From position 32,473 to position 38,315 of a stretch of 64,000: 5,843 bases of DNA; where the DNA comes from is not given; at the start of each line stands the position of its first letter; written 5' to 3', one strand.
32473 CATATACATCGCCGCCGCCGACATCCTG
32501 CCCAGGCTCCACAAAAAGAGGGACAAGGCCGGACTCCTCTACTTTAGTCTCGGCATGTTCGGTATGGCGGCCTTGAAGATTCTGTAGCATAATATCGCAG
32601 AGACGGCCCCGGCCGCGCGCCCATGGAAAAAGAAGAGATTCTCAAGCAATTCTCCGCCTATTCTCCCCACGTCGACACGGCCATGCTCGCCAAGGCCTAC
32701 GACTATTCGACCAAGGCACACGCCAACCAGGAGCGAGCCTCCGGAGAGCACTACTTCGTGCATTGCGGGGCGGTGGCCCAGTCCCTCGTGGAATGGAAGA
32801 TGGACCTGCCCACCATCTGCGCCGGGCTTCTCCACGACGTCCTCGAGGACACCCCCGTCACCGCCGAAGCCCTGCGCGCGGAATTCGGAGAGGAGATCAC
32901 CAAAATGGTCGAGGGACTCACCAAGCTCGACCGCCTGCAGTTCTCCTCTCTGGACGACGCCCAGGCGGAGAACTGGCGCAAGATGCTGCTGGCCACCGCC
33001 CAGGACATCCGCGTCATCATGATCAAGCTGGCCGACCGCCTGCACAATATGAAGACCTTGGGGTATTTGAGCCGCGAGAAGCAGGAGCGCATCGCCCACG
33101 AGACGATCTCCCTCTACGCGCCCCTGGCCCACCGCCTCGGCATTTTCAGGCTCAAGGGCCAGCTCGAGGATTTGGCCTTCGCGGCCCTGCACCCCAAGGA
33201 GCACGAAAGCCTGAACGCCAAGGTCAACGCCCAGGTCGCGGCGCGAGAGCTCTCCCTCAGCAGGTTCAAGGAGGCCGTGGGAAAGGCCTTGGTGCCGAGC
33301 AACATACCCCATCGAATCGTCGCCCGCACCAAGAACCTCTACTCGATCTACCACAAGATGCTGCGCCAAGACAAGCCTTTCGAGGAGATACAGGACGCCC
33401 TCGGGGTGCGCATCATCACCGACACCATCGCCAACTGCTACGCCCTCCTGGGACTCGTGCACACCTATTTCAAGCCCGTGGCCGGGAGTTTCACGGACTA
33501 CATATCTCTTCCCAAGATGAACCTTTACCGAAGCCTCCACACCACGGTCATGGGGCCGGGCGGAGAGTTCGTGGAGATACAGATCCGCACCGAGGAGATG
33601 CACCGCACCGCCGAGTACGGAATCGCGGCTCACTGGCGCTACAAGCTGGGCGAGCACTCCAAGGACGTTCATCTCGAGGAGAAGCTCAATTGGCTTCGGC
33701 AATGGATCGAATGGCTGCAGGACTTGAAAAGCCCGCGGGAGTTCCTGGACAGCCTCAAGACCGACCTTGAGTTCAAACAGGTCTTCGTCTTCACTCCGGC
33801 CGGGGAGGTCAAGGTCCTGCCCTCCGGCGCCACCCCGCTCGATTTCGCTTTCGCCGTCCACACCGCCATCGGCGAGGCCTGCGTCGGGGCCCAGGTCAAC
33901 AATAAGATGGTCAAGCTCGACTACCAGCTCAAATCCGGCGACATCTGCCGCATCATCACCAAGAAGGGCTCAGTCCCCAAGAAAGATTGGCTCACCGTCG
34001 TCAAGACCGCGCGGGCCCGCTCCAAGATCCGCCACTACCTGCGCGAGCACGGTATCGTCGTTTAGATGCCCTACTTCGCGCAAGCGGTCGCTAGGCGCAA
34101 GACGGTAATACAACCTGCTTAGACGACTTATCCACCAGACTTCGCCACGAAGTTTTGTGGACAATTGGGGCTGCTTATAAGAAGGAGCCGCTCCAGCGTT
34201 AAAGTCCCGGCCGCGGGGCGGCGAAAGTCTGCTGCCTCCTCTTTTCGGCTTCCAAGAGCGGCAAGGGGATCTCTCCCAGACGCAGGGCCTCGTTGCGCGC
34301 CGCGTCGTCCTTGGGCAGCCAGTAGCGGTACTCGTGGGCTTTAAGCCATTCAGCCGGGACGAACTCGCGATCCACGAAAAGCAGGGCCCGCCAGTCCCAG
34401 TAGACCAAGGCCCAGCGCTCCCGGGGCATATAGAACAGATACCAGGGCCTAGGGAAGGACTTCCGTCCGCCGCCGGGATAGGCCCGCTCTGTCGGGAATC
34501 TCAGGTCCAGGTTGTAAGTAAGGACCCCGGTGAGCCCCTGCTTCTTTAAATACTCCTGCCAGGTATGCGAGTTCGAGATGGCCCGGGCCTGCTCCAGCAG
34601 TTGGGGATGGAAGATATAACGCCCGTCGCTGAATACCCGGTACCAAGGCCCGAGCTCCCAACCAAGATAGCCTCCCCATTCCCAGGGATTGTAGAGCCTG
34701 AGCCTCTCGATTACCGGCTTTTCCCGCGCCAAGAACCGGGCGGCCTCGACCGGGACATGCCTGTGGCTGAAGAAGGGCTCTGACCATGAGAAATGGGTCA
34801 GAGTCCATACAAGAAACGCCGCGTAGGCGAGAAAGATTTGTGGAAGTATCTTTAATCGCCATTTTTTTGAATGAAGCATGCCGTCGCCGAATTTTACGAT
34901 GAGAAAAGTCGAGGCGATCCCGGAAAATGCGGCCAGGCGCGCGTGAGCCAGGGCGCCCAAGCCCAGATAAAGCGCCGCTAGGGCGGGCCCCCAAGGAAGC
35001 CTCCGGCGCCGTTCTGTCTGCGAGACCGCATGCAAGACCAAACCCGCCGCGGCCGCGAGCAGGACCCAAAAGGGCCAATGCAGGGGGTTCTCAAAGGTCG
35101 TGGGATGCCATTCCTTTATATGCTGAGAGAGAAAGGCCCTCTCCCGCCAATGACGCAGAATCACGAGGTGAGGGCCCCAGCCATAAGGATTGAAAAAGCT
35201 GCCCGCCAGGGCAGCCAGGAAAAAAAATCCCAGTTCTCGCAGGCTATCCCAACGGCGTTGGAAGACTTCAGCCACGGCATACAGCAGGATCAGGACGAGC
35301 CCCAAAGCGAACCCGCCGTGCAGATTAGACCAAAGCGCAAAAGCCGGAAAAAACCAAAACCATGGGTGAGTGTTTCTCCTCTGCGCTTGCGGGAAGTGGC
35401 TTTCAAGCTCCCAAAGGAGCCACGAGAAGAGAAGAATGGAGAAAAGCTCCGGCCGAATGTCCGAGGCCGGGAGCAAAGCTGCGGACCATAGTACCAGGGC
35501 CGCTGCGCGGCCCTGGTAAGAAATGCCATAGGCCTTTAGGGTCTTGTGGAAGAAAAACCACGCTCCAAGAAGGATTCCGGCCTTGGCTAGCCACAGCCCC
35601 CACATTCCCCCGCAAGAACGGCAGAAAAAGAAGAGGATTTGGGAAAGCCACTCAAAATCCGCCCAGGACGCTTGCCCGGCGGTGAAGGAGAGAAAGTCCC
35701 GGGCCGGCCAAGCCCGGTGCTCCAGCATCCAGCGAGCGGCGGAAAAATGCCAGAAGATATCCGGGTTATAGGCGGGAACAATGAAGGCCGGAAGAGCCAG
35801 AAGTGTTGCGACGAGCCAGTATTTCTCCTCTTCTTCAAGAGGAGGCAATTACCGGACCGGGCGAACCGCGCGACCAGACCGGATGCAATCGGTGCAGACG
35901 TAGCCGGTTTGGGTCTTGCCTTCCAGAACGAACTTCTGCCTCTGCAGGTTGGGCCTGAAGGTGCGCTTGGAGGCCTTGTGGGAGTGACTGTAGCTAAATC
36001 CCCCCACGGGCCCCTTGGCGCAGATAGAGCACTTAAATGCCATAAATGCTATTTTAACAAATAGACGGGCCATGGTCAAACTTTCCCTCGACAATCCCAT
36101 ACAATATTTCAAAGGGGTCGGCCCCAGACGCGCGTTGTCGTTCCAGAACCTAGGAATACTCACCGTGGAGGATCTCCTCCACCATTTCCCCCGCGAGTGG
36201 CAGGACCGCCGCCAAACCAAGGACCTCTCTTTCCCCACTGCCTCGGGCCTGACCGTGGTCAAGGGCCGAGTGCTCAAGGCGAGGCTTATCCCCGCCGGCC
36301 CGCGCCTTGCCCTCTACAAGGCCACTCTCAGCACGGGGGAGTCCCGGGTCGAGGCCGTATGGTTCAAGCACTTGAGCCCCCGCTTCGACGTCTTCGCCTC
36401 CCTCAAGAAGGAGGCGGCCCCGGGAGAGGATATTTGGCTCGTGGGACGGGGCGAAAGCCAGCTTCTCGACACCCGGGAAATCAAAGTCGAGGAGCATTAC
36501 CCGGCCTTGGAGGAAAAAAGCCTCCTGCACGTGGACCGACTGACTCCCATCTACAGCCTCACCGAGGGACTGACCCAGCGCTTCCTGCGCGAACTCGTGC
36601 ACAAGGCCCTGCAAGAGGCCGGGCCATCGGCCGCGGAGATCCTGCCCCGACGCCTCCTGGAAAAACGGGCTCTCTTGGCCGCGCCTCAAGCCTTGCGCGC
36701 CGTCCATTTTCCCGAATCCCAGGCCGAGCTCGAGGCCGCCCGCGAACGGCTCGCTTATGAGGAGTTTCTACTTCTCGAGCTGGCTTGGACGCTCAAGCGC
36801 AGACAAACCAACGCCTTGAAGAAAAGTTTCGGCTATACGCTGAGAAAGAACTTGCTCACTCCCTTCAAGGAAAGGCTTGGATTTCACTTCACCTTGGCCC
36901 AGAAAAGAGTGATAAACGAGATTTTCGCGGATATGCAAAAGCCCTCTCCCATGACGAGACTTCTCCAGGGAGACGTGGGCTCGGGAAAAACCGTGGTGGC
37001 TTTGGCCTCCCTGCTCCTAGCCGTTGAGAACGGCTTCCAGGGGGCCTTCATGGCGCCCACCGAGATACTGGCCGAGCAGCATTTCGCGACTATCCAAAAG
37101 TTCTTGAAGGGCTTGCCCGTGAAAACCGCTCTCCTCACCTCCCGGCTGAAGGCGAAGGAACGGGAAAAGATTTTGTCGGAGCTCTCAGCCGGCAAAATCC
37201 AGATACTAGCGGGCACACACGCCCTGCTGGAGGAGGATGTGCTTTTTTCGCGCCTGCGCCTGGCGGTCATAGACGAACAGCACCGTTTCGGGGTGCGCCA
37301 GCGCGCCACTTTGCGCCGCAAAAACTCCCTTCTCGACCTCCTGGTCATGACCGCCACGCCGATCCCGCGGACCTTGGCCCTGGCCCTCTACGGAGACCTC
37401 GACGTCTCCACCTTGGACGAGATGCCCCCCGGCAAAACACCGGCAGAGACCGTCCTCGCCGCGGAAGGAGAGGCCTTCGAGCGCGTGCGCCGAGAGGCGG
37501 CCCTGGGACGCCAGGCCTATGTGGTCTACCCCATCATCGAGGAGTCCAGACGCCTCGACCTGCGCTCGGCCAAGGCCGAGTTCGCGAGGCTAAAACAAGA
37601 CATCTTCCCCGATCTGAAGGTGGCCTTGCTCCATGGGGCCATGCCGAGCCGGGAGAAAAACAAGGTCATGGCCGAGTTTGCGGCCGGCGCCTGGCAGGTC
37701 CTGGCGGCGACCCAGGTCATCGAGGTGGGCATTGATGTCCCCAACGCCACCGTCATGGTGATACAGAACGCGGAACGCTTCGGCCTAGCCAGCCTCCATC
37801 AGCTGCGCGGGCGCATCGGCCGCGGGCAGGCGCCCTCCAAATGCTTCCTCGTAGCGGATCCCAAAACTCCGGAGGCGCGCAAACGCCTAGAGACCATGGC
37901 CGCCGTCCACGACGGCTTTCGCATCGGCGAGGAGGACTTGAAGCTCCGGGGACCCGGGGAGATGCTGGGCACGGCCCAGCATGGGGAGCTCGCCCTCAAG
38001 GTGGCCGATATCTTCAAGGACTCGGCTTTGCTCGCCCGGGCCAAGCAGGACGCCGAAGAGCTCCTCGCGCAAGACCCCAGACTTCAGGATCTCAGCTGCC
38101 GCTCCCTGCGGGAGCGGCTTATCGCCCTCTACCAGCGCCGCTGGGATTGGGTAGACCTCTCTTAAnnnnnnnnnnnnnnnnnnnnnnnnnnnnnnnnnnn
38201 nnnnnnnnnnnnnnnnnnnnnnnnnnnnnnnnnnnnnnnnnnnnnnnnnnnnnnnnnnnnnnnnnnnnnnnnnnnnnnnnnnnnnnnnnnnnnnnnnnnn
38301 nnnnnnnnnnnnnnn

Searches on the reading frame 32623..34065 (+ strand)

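Call 72: search_protein_families(library=pfam, max_evalue=0.0001, proteins=[window:32623-34065:+])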
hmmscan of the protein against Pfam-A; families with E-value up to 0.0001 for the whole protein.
window:32623-34065:+ (480 aa): 4 families
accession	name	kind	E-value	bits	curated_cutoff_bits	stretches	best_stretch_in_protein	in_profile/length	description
PF13328.12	HD_4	-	9.4e-49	165.6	27.2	1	25-174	1-155/156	HD domain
PF04607.23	RelA_SpoT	-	3.4e-40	137.3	27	1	235-343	2-111/113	Region found in RelA / SpoT proteins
PF02824.27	TGS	-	4.5e-19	68.7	22.2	1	387-446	1-60/60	TGS domain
PF01966.28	HD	-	1.3e-09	38.8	22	1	44-143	1-116/116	HD domain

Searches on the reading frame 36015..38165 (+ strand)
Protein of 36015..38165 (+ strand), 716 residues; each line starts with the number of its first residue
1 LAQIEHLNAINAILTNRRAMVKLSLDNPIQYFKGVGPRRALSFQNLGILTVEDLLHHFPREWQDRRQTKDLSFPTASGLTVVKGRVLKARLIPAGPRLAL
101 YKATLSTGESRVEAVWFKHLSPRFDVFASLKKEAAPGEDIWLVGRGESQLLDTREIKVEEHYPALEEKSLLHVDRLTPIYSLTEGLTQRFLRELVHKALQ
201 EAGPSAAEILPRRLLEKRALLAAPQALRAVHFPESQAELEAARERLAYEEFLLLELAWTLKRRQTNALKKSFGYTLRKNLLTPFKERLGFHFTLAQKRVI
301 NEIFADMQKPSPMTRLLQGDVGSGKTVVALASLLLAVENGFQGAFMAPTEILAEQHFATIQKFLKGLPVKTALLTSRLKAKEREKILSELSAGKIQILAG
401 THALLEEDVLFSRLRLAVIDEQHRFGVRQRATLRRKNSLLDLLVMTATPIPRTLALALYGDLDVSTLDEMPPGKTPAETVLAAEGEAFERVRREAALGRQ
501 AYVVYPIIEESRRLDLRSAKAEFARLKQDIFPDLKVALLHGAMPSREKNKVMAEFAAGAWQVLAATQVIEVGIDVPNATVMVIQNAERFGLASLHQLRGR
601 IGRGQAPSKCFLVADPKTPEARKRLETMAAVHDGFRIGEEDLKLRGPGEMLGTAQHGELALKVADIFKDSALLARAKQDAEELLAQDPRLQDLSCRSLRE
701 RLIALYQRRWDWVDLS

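Call 72: search_protein_families(library=pfam, max_evalue=0.0001, proteins=[window:36015-38165:+])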
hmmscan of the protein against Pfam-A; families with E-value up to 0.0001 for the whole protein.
window:36015-38165:+ (716 aa): 6 families
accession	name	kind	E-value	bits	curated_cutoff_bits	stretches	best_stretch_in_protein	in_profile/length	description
PF00270.35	DEAD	-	3.2e-22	79.5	26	1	295-453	3-163/167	DEAD/DEAH box helicase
PF00271.37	Helicase_C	-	5.5e-22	78.5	23.5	1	498-603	15-108/110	Helicase conserved C-terminal domain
PF17191.10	RecG_wedge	-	4e-16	59.5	23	1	28-199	1-159/162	RecG wedge domain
PF19833.4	RecG_dom3_C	-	4.3e-16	59.2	26.8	1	632-715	2-86/87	ATP-dependent DNA helicase RecG, domain 3, C-terminal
PF04851.21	ResIII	-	3.4e-09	37.2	22.5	1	295-449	7-162/164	Type III restriction enzyme, res subunit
PF22590.2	Cas3-like_C_2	-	2.9e-05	24.7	27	0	519-604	15-104/106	CRISPR-associated nuclease/helicase Cas3, C-terminal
